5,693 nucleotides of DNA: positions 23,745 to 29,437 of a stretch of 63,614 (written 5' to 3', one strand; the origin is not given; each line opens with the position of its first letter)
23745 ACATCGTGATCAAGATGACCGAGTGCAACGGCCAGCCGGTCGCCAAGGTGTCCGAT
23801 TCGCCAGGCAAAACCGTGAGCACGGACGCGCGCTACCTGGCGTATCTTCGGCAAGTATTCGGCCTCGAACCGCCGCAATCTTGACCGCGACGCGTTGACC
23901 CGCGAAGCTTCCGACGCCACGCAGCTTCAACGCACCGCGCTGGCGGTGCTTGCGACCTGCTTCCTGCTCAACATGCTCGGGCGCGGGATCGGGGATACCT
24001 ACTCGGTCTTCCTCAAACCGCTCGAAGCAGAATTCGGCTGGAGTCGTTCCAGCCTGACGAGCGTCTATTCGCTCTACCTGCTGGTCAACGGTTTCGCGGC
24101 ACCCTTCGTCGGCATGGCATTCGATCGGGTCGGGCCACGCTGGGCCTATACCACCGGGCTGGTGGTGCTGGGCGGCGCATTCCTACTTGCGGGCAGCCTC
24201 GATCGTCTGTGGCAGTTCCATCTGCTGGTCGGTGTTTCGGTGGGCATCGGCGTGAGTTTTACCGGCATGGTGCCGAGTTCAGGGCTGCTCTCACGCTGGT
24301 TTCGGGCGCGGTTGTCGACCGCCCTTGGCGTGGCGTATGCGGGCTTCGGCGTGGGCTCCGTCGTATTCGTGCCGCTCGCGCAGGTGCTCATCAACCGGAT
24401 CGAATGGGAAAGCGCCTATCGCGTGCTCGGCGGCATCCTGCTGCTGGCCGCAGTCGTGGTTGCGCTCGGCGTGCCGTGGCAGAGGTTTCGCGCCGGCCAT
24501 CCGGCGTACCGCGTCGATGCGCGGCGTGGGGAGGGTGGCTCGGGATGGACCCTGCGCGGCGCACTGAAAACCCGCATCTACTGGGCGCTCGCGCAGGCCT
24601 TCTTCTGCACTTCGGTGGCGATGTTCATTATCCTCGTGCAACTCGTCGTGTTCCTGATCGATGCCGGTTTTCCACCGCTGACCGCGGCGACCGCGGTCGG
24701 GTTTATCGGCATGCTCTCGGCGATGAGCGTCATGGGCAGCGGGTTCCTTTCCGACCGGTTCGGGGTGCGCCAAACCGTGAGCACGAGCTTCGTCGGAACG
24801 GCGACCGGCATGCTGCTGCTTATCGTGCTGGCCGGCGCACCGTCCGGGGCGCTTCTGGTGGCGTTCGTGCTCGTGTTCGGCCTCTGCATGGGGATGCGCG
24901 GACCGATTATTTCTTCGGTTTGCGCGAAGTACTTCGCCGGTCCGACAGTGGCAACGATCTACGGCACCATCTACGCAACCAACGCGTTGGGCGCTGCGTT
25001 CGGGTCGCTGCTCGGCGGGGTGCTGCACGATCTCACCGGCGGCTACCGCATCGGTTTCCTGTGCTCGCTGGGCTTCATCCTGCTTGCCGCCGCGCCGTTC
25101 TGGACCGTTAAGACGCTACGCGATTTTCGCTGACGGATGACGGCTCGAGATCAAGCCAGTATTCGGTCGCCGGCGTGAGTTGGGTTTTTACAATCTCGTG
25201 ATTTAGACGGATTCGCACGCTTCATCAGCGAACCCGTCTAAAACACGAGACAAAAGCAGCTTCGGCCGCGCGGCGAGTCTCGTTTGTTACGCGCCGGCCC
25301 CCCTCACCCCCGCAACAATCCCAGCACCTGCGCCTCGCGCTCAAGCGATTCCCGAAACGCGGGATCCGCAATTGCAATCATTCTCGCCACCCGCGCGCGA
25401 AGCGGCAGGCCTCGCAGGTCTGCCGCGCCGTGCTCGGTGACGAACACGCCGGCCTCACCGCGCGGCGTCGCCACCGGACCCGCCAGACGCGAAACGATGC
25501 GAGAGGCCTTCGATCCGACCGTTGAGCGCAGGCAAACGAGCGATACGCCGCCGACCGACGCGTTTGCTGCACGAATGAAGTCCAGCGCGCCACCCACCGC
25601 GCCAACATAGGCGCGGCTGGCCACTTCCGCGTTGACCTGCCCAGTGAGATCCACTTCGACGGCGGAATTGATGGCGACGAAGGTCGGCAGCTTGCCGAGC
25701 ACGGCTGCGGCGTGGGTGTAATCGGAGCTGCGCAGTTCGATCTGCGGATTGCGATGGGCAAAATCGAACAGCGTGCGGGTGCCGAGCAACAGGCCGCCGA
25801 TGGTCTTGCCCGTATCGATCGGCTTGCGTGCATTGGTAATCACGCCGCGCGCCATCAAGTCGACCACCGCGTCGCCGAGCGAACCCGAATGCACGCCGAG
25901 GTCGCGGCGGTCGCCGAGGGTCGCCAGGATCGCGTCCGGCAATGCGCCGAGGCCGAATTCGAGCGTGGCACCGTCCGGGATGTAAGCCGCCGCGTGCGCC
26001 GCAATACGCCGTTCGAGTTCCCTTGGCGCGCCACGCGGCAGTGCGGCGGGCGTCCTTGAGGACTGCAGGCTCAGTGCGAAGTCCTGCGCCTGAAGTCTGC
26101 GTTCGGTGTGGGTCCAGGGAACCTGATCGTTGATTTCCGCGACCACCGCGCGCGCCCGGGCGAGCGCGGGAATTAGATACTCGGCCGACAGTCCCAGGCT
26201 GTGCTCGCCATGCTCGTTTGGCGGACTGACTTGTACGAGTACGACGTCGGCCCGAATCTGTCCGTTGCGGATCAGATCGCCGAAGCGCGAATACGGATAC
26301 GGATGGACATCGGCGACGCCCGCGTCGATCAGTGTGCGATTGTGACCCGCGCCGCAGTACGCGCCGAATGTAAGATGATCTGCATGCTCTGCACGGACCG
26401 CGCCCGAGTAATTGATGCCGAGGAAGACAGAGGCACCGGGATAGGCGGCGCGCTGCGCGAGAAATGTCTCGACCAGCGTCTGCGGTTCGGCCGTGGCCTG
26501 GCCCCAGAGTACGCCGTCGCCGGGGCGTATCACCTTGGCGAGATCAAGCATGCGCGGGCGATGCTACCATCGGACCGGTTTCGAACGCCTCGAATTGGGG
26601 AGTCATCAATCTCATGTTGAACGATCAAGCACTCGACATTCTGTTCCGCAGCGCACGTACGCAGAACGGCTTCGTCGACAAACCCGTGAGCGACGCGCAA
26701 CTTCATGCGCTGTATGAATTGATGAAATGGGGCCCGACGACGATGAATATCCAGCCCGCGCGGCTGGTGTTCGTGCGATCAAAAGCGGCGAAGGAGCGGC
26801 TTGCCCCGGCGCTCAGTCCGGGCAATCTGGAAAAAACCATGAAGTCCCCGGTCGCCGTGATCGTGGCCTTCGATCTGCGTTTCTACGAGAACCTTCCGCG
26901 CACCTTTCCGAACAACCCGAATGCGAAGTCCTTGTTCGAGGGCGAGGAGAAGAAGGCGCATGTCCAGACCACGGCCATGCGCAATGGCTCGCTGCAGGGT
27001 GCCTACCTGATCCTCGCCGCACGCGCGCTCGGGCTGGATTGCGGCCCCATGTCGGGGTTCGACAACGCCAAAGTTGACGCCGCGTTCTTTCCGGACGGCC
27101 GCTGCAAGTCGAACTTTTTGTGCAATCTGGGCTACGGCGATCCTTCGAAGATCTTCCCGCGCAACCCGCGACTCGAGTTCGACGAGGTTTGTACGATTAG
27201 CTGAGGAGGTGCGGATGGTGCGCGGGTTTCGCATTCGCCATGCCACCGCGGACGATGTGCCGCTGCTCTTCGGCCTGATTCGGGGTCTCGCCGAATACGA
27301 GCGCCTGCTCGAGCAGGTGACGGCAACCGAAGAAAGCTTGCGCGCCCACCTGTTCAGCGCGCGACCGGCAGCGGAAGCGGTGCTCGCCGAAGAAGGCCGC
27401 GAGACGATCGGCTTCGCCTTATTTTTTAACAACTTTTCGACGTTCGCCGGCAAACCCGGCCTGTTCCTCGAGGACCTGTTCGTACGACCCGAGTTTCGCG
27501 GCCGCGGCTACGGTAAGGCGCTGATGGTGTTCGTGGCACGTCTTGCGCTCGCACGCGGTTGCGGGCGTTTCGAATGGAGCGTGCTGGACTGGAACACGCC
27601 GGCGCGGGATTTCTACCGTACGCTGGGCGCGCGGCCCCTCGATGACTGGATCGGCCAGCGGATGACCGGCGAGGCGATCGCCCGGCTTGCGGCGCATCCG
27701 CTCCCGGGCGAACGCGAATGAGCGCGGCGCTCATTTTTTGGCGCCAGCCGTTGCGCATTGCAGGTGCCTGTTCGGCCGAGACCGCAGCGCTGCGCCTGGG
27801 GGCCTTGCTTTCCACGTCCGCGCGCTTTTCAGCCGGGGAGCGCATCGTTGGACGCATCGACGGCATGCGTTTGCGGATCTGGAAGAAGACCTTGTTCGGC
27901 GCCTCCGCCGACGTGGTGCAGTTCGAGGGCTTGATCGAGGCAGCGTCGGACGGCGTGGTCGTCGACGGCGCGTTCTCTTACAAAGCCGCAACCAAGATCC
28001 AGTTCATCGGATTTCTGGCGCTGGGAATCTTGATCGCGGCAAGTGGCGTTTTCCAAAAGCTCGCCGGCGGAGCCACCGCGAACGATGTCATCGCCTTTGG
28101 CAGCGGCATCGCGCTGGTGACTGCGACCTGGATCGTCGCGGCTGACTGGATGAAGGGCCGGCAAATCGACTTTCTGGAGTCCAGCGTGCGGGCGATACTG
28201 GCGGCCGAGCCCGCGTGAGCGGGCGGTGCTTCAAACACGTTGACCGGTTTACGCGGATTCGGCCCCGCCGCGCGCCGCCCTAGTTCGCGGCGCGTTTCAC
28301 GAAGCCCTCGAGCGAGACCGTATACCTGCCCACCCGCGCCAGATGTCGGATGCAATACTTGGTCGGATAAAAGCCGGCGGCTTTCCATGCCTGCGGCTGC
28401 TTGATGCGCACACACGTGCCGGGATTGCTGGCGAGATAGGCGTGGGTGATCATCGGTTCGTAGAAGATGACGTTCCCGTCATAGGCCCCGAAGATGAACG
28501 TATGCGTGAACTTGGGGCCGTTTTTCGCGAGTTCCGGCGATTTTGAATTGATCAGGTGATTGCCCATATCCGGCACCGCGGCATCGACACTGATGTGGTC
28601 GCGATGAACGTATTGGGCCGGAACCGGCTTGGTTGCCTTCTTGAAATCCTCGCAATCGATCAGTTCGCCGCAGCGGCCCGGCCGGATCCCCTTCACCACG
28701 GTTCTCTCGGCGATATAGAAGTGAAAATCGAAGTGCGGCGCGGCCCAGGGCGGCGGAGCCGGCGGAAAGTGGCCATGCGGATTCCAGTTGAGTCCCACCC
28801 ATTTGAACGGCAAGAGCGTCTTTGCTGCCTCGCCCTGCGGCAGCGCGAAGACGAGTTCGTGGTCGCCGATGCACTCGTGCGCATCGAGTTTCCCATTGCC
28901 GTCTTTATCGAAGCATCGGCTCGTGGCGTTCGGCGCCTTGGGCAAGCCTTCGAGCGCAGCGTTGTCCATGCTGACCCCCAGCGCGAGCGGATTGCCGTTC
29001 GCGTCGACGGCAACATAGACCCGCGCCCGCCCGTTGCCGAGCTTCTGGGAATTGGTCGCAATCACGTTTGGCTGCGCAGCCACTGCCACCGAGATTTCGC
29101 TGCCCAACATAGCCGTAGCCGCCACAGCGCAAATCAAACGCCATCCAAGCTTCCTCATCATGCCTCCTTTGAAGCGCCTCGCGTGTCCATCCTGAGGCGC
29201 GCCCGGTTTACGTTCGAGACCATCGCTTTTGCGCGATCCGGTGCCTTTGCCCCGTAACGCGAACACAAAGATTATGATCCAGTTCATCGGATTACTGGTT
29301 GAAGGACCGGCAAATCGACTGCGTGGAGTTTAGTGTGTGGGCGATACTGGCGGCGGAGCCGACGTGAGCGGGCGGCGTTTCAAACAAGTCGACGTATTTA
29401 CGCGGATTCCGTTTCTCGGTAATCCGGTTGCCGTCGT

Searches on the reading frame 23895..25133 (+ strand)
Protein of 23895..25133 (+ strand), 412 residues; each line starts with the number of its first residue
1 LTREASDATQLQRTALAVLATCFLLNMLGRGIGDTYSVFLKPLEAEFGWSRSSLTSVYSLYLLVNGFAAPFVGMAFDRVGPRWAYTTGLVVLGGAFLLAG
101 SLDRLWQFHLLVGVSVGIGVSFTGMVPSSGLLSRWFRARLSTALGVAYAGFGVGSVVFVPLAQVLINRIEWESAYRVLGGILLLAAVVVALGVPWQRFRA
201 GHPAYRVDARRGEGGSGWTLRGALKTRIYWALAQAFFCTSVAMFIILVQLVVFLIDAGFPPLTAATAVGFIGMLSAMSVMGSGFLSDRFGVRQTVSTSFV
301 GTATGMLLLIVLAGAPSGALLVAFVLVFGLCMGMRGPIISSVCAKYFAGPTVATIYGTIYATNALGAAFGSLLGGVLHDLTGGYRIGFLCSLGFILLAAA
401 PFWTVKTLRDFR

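Call 72: search_protein_families(library=pfam, proteins=[window:23895-25133:+], max_evalue=0.00001)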
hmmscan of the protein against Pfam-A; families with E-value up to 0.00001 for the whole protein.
window:23895-25133:+ (412 aa): 1 family
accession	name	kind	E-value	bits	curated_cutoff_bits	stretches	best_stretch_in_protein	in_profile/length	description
PF07690.21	MFS_1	-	8.9e-41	140.4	33.4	2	20-279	2-257/347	Major Facilitator Superfamily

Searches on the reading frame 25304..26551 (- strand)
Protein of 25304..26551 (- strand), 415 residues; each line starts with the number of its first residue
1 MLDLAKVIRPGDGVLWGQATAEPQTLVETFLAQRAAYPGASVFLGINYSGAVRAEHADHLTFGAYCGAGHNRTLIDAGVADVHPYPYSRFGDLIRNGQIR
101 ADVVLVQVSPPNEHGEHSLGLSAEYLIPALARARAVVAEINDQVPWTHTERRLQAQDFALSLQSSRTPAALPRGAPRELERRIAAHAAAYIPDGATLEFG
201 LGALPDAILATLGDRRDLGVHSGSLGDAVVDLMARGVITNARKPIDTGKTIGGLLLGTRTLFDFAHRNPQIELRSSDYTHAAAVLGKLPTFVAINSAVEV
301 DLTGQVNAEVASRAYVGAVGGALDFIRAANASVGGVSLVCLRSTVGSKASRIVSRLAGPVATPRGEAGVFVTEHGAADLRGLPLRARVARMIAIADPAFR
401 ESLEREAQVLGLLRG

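Call 72: search_protein_families(library=pfam, proteins=[window:25304-26551:-], max_evalue=0.00001)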
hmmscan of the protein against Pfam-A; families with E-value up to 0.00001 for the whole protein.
window:25304-26551:- (415 aa): 2 families
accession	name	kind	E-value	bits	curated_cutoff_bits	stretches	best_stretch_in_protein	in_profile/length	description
PF13336.12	AcetylCoA_hyd_C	-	5.6e-44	150.2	23.7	1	257-407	1-154/154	Acetyl-CoA hydrolase/transferase C-terminal domain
PF02550.21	AcetylCoA_hydro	-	7.6e-06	26.5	24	0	60-151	82-175/198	Acetyl-CoA hydrolase/transferase N-terminal domain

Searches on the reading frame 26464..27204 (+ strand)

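Call 72: search_protein_families(library=pfam, proteins=[window:26464-27204:+], max_evalue=0.00001)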
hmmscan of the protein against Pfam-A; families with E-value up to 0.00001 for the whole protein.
window:26464-27204:+ (246 aa): 1 family
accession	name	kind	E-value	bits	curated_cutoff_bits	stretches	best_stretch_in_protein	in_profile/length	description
PF00881.29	Nitroreductase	-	2.7e-13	50.9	23.5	1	65-208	5-152/167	Nitroreductase family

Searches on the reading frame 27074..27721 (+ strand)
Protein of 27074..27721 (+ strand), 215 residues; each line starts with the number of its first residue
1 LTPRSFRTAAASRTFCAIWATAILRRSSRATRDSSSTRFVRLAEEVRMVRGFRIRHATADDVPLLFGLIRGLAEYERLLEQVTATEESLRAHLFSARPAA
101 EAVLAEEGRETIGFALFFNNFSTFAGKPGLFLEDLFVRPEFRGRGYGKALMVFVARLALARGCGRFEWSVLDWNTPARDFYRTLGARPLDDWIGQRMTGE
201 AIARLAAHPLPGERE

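Call 72: search_protein_families(library=pfam, proteins=[window:27074-27721:+], max_evalue=0.00001)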
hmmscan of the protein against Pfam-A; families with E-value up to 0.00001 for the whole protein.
window:27074-27721:+ (215 aa): 3 families
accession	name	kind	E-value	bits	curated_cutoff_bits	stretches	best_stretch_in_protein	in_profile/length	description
PF00583.31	Acetyltransf_1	-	1.5e-18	67.6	20.7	1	86-185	16-115/116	Acetyltransferase (GNAT) family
PF13508.13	Acetyltransf_7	-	5.1e-12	46.4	27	1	102-185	5-81/84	Acetyltransferase (GNAT) domain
PF13673.13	Acetyltransf_10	-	3.5e-07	30.7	23.6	1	86-189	19-110/128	Acetyltransferase (GNAT) domain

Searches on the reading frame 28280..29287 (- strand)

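Call 3: search_protein_families(library=pfam, proteins=[window:28280-29287:-], max_evalue=1)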
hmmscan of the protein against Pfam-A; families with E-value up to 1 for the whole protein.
window:28280-29287:- (335 aa): 4 families
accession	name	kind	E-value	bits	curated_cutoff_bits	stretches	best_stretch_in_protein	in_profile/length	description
PF18197.6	TTHB210-like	-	2.5e-10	41.3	26.6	2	95-121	1-27/50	Hypothetical protein TTHB210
PF00036.39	EF-hand_1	-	0.01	15.7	25.4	1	124-139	7-22/29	EF hand domain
PF13405.12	EF-hand_6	-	0.055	13.7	25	1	125-138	8-21/30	EF-hand domain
PF13202.12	EF-hand_5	-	0.087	12.8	25.9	1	124-138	6-20/25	EF hand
